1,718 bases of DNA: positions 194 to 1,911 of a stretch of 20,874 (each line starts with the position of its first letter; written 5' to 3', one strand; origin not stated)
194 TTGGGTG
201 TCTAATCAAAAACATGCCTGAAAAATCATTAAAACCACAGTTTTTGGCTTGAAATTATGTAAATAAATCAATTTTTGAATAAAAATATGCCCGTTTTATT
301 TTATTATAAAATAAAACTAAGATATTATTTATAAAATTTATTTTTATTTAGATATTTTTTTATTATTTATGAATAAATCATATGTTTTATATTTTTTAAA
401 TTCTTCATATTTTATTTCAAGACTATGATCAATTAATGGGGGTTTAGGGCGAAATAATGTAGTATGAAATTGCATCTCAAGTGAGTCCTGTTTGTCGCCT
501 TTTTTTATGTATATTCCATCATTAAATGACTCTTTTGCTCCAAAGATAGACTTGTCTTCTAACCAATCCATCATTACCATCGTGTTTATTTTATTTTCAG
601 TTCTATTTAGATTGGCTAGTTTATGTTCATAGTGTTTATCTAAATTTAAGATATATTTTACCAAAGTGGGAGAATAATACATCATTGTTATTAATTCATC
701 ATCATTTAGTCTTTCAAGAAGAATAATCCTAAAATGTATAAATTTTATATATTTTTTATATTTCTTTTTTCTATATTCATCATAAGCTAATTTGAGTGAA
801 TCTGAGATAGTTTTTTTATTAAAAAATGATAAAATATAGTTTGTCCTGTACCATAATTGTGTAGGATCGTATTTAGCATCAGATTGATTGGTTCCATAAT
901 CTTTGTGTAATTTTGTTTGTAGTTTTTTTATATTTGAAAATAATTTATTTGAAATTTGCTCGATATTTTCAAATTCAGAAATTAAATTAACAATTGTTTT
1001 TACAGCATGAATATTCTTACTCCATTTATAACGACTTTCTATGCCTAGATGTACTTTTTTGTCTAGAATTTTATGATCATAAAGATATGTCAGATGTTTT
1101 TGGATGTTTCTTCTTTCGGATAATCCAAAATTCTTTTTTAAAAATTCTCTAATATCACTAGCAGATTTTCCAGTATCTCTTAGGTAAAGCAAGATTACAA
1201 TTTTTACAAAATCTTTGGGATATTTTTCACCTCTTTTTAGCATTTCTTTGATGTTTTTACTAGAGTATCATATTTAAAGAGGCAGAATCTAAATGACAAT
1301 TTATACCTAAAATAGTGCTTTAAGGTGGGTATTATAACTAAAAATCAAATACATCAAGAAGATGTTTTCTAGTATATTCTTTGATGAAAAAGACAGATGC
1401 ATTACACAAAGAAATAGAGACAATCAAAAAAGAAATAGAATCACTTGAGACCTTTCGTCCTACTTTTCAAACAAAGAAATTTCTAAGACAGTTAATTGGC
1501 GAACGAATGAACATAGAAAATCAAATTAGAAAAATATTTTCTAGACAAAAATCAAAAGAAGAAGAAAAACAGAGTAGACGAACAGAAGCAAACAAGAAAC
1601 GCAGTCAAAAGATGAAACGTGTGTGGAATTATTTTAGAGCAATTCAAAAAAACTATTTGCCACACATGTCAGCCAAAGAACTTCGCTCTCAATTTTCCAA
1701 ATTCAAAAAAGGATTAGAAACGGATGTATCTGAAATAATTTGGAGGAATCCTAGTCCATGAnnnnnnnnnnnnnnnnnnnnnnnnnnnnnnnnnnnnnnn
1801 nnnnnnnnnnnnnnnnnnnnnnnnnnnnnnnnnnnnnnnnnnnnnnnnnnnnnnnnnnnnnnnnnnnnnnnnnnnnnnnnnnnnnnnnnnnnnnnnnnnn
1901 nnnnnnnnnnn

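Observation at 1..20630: Two stacked Cas1 + protein-primed PolB self-synthesizing transposons (casposons) at the 3' end of aEF-2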

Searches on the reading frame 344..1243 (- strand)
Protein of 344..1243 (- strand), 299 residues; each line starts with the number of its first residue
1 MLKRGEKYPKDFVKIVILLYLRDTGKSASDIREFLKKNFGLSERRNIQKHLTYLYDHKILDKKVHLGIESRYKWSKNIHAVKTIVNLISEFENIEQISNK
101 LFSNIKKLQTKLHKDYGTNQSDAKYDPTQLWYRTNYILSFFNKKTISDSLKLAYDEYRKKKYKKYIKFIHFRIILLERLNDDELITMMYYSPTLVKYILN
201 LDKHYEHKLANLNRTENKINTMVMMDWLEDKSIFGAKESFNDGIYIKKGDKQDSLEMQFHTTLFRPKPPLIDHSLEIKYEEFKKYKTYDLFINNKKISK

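Call 6: search_protein_families(library=pfam, proteins=[window:344-1243:-], max_evalue=0.01)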
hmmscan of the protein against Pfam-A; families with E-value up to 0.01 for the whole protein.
window:344-1243:- (299 aa): 1 family
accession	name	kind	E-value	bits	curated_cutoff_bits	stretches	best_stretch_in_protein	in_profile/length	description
PF00450.28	Peptidase_S10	-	0.0086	15.9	21.9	0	41-157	181-299/420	Serine carboxypeptidase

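Call 50: search_protein_families(library=padloc, proteins=[window:344-1243:-], max_evalue=0.01)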
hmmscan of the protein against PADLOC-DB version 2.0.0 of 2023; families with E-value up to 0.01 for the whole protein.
window:344-1243:- (299 aa): 0 families

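Call 51: search_protein_families(library=ncbifam, proteins=[window:344-1243:-], max_evalue=0.001)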
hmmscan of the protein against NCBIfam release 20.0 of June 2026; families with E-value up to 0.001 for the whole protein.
window:344-1243:- (299 aa): 0 families

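Call 53: find_homologous_proteins(query=window:344-1243:-, max_evalue=0.00001)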
Query window:344-1243:- (299 aa): 3 proteins with E <= 0.00001 among 819 candidates.
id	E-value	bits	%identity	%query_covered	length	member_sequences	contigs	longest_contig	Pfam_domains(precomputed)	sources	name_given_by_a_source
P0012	2.1e-191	653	100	100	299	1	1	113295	-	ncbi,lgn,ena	-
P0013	8.8e-140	483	76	100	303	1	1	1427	-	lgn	-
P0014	5.4e-88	314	56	98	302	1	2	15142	-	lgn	-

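Call 54: find_encoding_contigs(protein=P0014, flank=10000, max_places=4)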
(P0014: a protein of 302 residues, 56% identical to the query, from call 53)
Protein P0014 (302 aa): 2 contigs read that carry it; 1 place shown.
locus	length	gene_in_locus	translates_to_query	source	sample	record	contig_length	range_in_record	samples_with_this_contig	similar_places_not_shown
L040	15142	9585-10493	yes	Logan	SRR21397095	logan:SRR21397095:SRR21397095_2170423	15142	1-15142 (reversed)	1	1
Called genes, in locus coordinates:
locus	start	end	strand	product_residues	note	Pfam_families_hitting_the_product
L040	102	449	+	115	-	-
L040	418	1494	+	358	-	PF01867:Cas_Cas1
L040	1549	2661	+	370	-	PF01170:UPF0020 (faint), PF01555:N6_N4_Mtase (weak)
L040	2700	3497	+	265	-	PF01555:N6_N4_Mtase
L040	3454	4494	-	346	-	-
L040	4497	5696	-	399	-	-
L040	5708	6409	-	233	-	-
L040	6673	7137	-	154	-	-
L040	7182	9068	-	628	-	PF03175:DNA_pol_B_2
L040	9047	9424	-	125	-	-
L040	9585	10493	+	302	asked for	-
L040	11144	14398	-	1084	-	PF03235:GmrSD_N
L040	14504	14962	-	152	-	-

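Call 55: find_encoding_contigs(protein=P0012, flank=10000, max_places=6)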
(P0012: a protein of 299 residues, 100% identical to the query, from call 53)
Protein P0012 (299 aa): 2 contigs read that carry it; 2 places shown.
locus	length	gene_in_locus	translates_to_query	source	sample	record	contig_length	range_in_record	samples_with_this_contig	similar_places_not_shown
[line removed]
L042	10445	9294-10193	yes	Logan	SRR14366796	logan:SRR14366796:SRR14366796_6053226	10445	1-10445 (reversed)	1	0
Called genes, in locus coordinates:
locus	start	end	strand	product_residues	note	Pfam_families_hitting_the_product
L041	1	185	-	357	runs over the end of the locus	PF01867:Cas_Cas1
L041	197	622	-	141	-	-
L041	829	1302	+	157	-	-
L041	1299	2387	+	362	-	PF01867:Cas_Cas1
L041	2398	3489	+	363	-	-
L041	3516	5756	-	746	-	-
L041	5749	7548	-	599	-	PF13271:DUF4062, PF24883:NPHP3_N (faint), PF13173:AAA_14 (weak)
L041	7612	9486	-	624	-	PF03175:DNA_pol_B_2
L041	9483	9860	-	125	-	-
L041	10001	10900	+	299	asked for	-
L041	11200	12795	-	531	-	PF00413:Peptidase_M10 (weak)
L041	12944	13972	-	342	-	PF03168:LEA_2 (weak)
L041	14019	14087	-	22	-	?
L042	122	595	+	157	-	-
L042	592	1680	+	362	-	PF01867:Cas_Cas1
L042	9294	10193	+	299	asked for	-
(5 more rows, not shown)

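Call 65: search_protein_families(library=phrogs, proteins=[window:344-1243:-], max_evalue=0.001)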
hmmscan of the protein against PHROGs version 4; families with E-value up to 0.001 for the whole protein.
window:344-1243:- (299 aa): 0 families

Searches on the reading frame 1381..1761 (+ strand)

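Call 6: search_protein_families(library=pfam, proteins=[window:1381-1761:+], max_evalue=0.01)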
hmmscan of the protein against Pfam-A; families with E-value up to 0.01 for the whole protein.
window:1381-1761:+ (126 aa): 2 families
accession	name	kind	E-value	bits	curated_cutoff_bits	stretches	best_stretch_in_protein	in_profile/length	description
PF14282.11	FlxA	-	0.0033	18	26.3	1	4-75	18-91/101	FlxA-like protein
PF13339.11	AATF-Che1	-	0.0057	17.7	24.7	1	6-97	53-128/137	Apoptosis antagonizing transcription factor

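Call 65: search_protein_families(library=phrogs, proteins=[window:1381-1761:+], max_evalue=0.001)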
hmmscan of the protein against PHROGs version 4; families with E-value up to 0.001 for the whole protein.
window:1381-1761:+ (126 aa): 0 families
